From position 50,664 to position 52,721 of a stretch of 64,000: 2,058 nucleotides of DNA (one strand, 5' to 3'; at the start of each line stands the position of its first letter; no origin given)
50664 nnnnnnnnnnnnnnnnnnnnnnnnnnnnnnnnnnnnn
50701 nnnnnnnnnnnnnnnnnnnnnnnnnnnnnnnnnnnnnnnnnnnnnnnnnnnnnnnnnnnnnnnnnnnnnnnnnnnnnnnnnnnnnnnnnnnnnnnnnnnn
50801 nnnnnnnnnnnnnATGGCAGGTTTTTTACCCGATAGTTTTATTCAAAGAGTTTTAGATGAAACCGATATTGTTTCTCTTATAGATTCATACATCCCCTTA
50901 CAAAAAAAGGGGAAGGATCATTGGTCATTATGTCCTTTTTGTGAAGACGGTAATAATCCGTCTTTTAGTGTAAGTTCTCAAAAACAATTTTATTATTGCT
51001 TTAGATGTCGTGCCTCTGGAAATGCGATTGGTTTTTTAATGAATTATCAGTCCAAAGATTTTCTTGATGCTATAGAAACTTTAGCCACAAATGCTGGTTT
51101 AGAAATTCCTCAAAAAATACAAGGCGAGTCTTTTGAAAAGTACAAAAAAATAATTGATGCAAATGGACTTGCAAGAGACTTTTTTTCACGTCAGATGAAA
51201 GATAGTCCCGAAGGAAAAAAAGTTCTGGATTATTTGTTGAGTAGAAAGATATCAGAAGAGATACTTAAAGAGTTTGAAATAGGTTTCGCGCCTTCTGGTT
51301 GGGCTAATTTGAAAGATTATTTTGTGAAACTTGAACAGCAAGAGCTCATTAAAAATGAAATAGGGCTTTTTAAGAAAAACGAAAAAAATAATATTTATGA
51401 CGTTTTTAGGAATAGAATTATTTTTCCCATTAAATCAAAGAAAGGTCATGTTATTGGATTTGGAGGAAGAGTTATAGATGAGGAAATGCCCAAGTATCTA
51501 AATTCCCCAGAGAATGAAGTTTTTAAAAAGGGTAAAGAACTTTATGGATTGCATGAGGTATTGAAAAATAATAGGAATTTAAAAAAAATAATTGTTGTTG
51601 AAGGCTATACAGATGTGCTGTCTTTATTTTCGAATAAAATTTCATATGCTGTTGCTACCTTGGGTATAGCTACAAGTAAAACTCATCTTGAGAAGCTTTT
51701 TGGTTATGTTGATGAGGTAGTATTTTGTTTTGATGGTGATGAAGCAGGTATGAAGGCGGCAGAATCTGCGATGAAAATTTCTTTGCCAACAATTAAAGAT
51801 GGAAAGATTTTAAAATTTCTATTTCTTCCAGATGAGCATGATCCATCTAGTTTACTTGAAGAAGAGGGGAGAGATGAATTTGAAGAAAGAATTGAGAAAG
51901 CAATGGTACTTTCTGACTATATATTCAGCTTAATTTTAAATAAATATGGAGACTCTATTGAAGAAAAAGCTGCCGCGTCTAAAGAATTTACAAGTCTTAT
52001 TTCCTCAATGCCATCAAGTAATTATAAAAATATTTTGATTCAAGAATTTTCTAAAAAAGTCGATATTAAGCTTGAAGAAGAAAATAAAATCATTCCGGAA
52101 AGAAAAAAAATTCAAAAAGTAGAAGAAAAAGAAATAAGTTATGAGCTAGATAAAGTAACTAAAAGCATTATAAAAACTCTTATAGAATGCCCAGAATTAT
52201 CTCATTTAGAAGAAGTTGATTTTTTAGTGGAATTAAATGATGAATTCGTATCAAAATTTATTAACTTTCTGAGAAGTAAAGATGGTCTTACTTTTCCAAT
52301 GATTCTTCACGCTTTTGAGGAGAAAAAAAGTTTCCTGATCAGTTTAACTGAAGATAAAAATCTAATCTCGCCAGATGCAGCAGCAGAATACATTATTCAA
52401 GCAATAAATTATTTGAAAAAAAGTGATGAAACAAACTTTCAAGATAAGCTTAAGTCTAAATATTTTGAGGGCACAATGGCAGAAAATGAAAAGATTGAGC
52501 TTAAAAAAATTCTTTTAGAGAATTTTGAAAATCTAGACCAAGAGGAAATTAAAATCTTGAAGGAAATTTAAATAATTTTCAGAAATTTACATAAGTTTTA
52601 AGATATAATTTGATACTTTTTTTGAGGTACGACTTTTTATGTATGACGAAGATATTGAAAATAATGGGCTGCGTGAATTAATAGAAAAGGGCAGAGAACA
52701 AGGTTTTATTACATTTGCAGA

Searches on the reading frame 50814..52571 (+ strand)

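Call 45: search_protein_families(library=ncbifam, proteins=[window:50814-52571:+], max_evalue=1e-10)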
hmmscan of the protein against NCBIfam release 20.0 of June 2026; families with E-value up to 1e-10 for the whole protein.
window:50814-52571:+ (585 aa): 2 families
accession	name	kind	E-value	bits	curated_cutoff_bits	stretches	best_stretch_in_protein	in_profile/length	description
TIGR01391.1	dnaG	equivalog_domain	5.4e-126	420.8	283.6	1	6-415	3-413/414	DNA primase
NF006382.0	PRK08624.1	equivalog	8.3e-14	51.2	440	1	104-322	86-316/373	hypothetical protein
